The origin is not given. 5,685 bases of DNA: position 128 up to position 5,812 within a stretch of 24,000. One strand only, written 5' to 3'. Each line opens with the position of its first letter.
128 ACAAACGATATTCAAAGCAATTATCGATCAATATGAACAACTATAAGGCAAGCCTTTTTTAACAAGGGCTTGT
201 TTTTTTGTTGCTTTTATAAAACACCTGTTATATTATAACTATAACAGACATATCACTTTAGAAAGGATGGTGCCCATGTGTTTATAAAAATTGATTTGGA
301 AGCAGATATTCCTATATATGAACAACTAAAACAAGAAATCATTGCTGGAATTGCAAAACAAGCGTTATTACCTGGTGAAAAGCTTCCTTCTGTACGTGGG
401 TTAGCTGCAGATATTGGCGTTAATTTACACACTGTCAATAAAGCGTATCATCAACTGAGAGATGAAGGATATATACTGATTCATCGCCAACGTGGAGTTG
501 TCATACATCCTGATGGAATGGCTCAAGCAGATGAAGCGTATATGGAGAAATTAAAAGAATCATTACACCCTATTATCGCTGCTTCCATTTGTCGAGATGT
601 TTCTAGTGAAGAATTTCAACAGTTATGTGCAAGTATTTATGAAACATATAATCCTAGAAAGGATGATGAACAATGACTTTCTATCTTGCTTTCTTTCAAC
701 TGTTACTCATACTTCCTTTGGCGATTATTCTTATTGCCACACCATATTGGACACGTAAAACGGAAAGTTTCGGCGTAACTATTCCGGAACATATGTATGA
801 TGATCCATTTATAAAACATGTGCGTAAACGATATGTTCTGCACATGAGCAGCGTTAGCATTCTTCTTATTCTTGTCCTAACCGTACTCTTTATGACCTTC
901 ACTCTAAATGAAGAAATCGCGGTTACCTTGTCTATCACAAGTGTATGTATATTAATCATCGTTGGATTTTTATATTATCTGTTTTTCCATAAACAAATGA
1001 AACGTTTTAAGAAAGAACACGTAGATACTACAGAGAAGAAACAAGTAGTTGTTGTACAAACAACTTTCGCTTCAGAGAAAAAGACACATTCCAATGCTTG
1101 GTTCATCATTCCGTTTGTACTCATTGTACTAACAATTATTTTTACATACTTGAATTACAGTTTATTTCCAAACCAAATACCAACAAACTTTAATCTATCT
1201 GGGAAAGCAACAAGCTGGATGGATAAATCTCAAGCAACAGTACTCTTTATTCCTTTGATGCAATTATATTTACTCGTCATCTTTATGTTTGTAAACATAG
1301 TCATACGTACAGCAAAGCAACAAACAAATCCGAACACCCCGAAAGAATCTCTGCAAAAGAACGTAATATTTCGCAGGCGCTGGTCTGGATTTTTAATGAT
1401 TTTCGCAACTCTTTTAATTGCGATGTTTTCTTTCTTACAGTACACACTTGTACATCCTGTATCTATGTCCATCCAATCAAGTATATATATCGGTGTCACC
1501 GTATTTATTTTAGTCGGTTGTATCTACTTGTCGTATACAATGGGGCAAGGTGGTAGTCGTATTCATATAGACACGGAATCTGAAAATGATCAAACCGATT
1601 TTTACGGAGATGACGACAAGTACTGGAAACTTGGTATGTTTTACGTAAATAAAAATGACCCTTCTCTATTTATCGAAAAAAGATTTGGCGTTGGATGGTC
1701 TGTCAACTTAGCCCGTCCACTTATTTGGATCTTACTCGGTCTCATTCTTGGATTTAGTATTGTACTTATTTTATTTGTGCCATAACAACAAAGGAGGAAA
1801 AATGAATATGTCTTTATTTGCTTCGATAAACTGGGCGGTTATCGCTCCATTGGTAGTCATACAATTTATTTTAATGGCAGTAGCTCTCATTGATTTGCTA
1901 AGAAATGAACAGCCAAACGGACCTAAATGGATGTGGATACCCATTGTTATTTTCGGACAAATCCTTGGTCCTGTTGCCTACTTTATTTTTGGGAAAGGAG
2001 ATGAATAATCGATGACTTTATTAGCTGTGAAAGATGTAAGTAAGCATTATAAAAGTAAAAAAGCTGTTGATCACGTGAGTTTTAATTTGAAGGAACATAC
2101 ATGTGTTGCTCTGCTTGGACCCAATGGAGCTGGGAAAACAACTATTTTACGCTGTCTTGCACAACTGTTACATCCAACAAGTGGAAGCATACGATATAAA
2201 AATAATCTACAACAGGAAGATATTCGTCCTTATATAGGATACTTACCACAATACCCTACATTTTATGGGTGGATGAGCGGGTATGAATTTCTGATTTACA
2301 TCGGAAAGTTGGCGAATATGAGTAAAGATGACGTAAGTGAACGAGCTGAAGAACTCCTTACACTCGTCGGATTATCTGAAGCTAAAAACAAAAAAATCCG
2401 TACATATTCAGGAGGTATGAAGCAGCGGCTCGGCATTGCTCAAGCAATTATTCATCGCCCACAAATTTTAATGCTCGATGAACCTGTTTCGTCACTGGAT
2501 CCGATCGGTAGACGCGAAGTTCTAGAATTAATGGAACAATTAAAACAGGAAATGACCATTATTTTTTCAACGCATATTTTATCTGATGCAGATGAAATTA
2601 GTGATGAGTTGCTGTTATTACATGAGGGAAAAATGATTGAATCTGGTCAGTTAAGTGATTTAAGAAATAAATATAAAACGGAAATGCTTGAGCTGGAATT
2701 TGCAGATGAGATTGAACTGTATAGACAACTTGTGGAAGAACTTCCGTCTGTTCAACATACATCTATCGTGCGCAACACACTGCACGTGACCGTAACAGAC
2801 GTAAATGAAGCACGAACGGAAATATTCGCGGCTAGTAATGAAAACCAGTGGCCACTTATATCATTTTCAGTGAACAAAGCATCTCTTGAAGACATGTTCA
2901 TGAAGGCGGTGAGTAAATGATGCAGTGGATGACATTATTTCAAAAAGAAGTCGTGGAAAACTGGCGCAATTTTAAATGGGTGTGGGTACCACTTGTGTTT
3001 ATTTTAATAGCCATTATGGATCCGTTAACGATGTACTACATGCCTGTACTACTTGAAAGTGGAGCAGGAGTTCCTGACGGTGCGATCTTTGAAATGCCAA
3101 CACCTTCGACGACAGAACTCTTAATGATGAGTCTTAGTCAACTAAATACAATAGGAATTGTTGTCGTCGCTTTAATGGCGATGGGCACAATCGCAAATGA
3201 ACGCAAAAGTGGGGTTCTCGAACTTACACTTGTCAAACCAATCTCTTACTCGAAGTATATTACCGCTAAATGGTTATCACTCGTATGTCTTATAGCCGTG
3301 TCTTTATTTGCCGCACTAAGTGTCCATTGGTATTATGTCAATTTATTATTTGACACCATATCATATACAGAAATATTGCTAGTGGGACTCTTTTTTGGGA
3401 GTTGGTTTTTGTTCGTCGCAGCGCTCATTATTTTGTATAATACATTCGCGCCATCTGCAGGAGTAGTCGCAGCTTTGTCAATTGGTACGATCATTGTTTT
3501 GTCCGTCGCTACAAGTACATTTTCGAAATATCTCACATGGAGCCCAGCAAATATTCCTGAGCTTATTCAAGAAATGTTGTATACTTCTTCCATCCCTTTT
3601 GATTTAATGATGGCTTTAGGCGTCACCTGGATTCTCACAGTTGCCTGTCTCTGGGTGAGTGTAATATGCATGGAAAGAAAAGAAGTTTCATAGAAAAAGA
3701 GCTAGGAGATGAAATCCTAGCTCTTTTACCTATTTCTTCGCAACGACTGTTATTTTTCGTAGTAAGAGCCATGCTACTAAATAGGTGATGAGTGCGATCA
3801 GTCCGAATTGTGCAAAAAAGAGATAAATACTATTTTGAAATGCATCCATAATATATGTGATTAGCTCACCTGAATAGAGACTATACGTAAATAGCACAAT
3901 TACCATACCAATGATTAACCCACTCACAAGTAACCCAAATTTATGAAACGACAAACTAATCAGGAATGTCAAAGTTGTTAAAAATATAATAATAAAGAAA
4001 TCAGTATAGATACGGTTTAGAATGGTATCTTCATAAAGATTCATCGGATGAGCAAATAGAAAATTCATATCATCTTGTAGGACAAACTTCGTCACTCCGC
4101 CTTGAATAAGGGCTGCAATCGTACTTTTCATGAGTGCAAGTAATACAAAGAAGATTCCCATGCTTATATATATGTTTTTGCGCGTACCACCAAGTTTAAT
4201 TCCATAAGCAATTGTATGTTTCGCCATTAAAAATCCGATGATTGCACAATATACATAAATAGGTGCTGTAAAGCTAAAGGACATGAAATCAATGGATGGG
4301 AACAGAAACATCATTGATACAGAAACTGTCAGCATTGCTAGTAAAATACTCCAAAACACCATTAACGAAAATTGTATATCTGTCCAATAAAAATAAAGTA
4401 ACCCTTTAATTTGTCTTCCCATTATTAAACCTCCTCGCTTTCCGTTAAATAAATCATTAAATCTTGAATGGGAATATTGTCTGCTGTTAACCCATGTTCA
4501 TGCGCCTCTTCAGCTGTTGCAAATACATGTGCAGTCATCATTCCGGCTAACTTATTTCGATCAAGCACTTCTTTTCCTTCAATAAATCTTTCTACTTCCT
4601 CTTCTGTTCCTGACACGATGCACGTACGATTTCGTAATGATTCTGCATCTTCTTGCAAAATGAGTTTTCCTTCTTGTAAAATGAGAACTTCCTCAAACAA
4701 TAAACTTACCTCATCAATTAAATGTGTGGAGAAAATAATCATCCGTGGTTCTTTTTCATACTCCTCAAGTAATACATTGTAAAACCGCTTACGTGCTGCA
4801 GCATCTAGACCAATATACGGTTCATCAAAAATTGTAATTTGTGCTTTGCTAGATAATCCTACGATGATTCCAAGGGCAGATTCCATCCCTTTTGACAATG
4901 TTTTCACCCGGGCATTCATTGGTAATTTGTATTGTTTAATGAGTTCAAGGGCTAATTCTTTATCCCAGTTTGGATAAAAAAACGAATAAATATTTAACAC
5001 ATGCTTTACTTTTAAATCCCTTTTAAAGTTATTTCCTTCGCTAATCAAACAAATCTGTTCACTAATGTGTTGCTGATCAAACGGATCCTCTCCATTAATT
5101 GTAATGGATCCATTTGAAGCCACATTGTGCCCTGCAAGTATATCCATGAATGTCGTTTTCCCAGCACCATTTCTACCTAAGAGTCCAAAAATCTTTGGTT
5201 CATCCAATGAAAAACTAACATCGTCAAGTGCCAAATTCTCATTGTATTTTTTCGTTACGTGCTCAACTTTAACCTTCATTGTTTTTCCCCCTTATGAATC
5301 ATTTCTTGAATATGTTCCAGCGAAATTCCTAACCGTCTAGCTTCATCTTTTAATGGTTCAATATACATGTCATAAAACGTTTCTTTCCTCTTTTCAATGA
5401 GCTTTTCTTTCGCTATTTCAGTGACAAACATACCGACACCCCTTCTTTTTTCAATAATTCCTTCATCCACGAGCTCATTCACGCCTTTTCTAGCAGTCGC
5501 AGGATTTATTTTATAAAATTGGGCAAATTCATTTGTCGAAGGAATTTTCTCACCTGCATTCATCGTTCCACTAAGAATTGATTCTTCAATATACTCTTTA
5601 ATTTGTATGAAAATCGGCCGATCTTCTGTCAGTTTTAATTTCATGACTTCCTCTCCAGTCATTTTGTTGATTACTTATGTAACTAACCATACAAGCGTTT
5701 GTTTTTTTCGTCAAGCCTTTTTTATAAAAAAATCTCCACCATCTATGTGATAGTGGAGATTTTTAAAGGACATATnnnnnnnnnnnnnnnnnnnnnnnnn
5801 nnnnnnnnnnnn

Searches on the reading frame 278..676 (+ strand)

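Call 30: search_protein_families(library=ncbifam, max_evalue=0.00001, proteins=[window:278-676:+])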
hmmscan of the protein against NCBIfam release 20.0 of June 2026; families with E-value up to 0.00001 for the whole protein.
window:278-676:+ (132 aa): 16 families
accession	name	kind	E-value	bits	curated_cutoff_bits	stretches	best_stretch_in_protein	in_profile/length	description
NF052282.1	PLP_TF_PdxR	equivalog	5.3e-20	71.9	320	1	12-90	1-77/448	MocR-like pyridoxine biosynthesis transcription factor PdxR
NF047563.1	modulin_PmtR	equivalog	9.4e-17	61.2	200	1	3-122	3-122/125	PSM export ABC transporter transcriptional regulator PmtR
NF052286.1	ecto_TF_EhuR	exception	7.2e-15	54.5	480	1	10-121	9-121/458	MocR-like ectoine utilization transcription factor EhuR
NF053730.1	TransRegRv1152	equivalog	1.9e-14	53.6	170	1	2-76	6-80/120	Rv1152 family transcriptional regulator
NF052281.1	rhizopine_MocR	equivalog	3.6e-13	49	650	1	3-80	9-86/479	rhizopine catabolism transcriptional regulator MocR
NF052285.1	GABA_TF_GabR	exception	7e-12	44.9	600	1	13-97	4-85/456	MocR-like transcriptional regulator GabR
NF012025.0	PRK15481.1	equivalog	2.7e-10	39.5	573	1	12-86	10-80/432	MocR-like B6 salvage transcription factor PtsJ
NF052290.2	MocR_like_YczR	exception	3.4e-10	39.2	487.4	1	11-87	18-95/458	MocR-like transcription factor YczR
TIGR02325.1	C_P_lyase_phnF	equivalog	1.7e-09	37.6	156.8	1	11-78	7-74/238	phosphonate metabolism transcriptional regulator PhnF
TIGR03337.1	phnR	equivalog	1.9e-09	37.6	296.75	1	14-81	3-70/231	phosphonate utilization transcriptional regulator PhnR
TIGR02018.2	his_ut_repres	equivalog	4.4e-09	36.1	220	1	14-77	1-64/226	histidine utilization transcriptional repressor HutC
NF011575.0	PRK14999.1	equivalog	8.3e-09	35.1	424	1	7-75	7-76/241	histidine utilization repressor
TIGR02404.1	trehalos_R_Bsub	equivalog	3.1e-07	30.3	211.95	1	14-81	2-70/233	trehalose operon repressor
TIGR03338.1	phnR_burk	equivalog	5.3e-07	29.5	271.5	1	18-122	17-118/212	phosphonate utilization associated transcriptional regulator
NF007741.0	PRK10421.1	equivalog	2.3e-06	27.2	311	1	14-79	9-74/262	transcriptional regulator LldR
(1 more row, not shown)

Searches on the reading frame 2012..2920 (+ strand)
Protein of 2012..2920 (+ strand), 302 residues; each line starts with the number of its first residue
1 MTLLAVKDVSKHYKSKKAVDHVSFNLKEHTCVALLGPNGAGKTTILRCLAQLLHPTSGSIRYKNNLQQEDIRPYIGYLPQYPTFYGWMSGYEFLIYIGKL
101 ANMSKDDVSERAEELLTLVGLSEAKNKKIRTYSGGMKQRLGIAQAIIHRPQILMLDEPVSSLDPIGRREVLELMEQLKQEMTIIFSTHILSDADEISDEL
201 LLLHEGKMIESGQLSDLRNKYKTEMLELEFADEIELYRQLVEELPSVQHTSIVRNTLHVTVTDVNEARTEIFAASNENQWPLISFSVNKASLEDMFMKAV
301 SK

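Call 30: search_protein_families(library=ncbifam, max_evalue=0.00001, proteins=[window:2012-2920:+])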
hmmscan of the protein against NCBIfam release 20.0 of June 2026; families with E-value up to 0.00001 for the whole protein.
window:2012-2920:+ (302 aa): 185 families (the best 25 are shown)
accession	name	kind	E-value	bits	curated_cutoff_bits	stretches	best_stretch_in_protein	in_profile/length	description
TIGR01188.1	drrA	subfamily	1.3e-67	228.2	312.45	1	11-299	1-300/302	daunorubicin resistance ABC transporter, ATP-binding protein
TIGR03522.1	GldA_ABC_ATP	equivalog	3.7e-67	226.9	402.6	1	4-297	3-298/301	gliding motility-associated ABC transporter ATP-binding subunit GldA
TIGR03740.1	galliderm_ABC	subfamily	4e-51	173.9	309.75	1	4-215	1-209/223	lantibiotic protection ABC transporter ATP-binding subunit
TIGR03864.1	PQQ_ABC_ATP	hypoth_equivalog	9.6e-46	156.1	302.25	1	4-231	2-233/236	ABC transporter, ATP-binding subunit, PQQ-dependent alcohol dehydrogenase system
NF010060.0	PRK13537.1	equivalog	4.9e-43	147.2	521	1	3-299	15-307/314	nodulation factor ABC transporter ATP-binding protein NodI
NF010059.0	PRK13536.1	equivalog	2.1e-42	145.1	549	1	5-297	45-333/342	nodulation factor ABC transporter ATP-binding protein NodI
TIGR00972.1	3a0107s01c2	equivalog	2.6e-42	144.9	343.2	1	4-223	2-236/248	phosphate ABC transporter ATP-binding protein PstB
TIGR04521.1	ECF_ATPase_2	equivalog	6.4e-42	143.5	330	1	11-252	8-268/279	energy-coupling factor transporter ATPase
NF033858.1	ABC2_perm_RbbA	equivalog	3.5e-41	141.1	1050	1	6-237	4-504/909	ribosome-associated ATPase/putative transporter RbbA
TIGR04520.1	ECF_ATPase_1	equivalog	4.1e-40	137.9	315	1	5-257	2-264/269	energy-coupling factor transporter ATPase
TIGR04406.1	LPS_export_lptB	equivalog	4.6e-39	134.1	240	1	4-223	2-228/239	LPS export ABC transporter ATP-binding protein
NF006987.0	PRK09452.1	equivalog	6.7e-39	133.6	482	1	2-250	16-267/378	spermidine/putrescine ABC transporter ATP-binding protein PotA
NF043075.1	MMSYN1_0197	equivalog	1.3e-38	132.8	550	1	3-222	2-225/341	spermidine/putrescine ABC transporter ATP-binding protein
TIGR00968.1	3a0106s01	subfamily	2e-38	132.3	342.75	1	5-223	2-224/237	sulfate ABC transporter ATP-binding protein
NF047568.1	PSM_export_PmtC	equivalog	4.2e-38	131.5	375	1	6-297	3-282/290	phenol-soluble modulin export ABC transporter ATP-binding protein PmtC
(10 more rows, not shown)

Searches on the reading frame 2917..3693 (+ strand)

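Call 30: search_protein_families(library=ncbifam, max_evalue=0.00001, proteins=[window:2917-3693:+])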
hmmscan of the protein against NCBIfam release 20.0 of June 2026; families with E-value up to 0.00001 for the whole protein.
window:2917-3693:+ (258 aa): 1 family
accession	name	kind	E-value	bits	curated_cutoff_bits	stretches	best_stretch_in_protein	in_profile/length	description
TIGR03518.1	ABC_perm_GldF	equivalog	8.4e-08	32.5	288.5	1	80-194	61-167/240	gliding motility-associated ABC transporter permease subunit GldF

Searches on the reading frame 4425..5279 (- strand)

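Call 30: search_protein_families(library=ncbifam, max_evalue=0.00001, proteins=[window:4425-5279:-])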
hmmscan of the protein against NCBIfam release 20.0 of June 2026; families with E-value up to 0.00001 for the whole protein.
window:4425-5279:- (284 aa): 164 families (the best 25 are shown)
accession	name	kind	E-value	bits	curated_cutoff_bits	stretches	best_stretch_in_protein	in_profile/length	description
NF047565.1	PSM_export_PmtA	equivalog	2.7e-43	148.3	350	1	3-279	3-280/282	phenol-soluble modulin export ABC transporter ATP-binding protein PmtA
TIGR01188.1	drrA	subfamily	3.3e-35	121.8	312.45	1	10-267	1-256/302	daunorubicin resistance ABC transporter, ATP-binding protein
TIGR03522.1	GldA_ABC_ATP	equivalog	1.5e-34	119.8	402.6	1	1-250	1-259/301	gliding motility-associated ABC transporter ATP-binding subunit GldA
TIGR03740.1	galliderm_ABC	subfamily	3.3e-29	102.2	309.75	1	4-213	2-209/223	lantibiotic protection ABC transporter ATP-binding subunit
NF010060.0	PRK13537.1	equivalog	6.4e-28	97.5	521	1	3-216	16-234/314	nodulation factor ABC transporter ATP-binding protein NodI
TIGR03864.1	PQQ_ABC_ATP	hypoth_equivalog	7e-28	97.7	302.25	1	3-218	2-222/236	ABC transporter, ATP-binding subunit, PQQ-dependent alcohol dehydrogenase system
NF033858.1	ABC2_perm_RbbA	equivalog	2.6e-26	91.8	1050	1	3-220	267-489/909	ribosome-associated ATPase/putative transporter RbbA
NF010059.0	PRK13536.1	equivalog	6e-26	91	549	1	3-215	44-261/342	nodulation factor ABC transporter ATP-binding protein NodI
TIGR01288.1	nodI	equivalog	3.7e-24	85.3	424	1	3-215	5-222/303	nodulation factor ABC transporter ATP-binding protein NodI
NF047568.1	PSM_export_PmtC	equivalog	6.7e-24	84.8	375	1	4-220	2-214/290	phenol-soluble modulin export ABC transporter ATP-binding protein PmtC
TIGR04521.1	ECF_ATPase_2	equivalog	7.4e-24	84.3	330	2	126-239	143-256/279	energy-coupling factor transporter ATPase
NF008442.0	PRK11288.1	equivalog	4.3e-23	81.4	689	1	4-212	9-227/504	L-arabinose ABC transporter ATP-binding protein AraG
NF041861.1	YtfR_transport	equivalog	7.8e-21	74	850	1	4-220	3-229/492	galactofuranose ABC transporter, ATP-binding protein YtfR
NF008421.0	PRK11248.1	equivalog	9.1e-21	74.5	357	1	4-204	3-205/255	taurine ABC transporter ATP-binding subunit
NF011967.0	PRK15439.1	equivalog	1.1e-20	73.6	586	1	3-233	12-245/510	autoinducer 2 ABC transporter ATP-binding protein LsrA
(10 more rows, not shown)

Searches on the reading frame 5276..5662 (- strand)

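Call 30: search_protein_families(library=ncbifam, max_evalue=0.00001, proteins=[window:5276-5662:-])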
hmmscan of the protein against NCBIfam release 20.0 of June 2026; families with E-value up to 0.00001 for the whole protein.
window:5276-5662:- (128 aa): 19 families
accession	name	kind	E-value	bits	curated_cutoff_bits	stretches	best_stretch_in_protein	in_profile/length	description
NF047563.1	modulin_PmtR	equivalog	5.6e-16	58.7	200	1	9-122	5-117/125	PSM export ABC transporter transcriptional regulator PmtR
NF052282.1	PLP_TF_PdxR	equivalog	8.9e-15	54.7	320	1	16-93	1-77/448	MocR-like pyridoxine biosynthesis transcription factor PdxR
TIGR02018.2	his_ut_repres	equivalog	1.8e-14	53.7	220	1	20-85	3-68/226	histidine utilization transcriptional repressor HutC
TIGR02325.1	C_P_lyase_phnF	equivalog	8e-13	48.5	156.8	1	17-83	9-75/238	phosphonate metabolism transcriptional regulator PhnF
NF008491.0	PRK11402.1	subfamily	1.2e-11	44.6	269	1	10-83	5-78/243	GntR family transcriptional regulator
TIGR02404.1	trehalos_R_Bsub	equivalog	2.5e-10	40.4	211.95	1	18-84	2-68/233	trehalose operon repressor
NF041547.1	GntR_LSA1692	equivalog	9e-10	38.5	275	1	17-87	2-70/233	GntR family transcriptional regulator, LSA1692 subfamily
NF052281.1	rhizopine_MocR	equivalog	2e-09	36.6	650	1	5-94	7-96/479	rhizopine catabolism transcriptional regulator MocR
NF007486.0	PRK10079.1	equivalog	2.1e-08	34.2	363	1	25-80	21-75/241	phosphonate metabolism transcriptional regulator PhnF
NF053730.1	TransRegRv1152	equivalog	3.3e-08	33.5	170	1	5-83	5-83/120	Rv1152 family transcriptional regulator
NF011575.0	PRK14999.1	equivalog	3.8e-08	32.9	424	1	15-83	11-79/241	histidine utilization repressor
NF007001.0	PRK09464.1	equivalog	1.6e-07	31.2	330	1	21-88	15-82/254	pyruvate dehydrogenase complex transcriptional repressor PdhR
NF007292.0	PRK09764.1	equivalog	2.5e-07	30.2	281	1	14-82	3-71/240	GntR family transcriptional regulator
TIGR03337.1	phnR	equivalog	3.1e-07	30.3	296.75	1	18-83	3-68/231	phosphonate utilization transcriptional regulator PhnR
NF052285.1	GABA_TF_GabR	exception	7.6e-07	28.3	600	1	20-120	3-102/456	MocR-like transcriptional regulator GabR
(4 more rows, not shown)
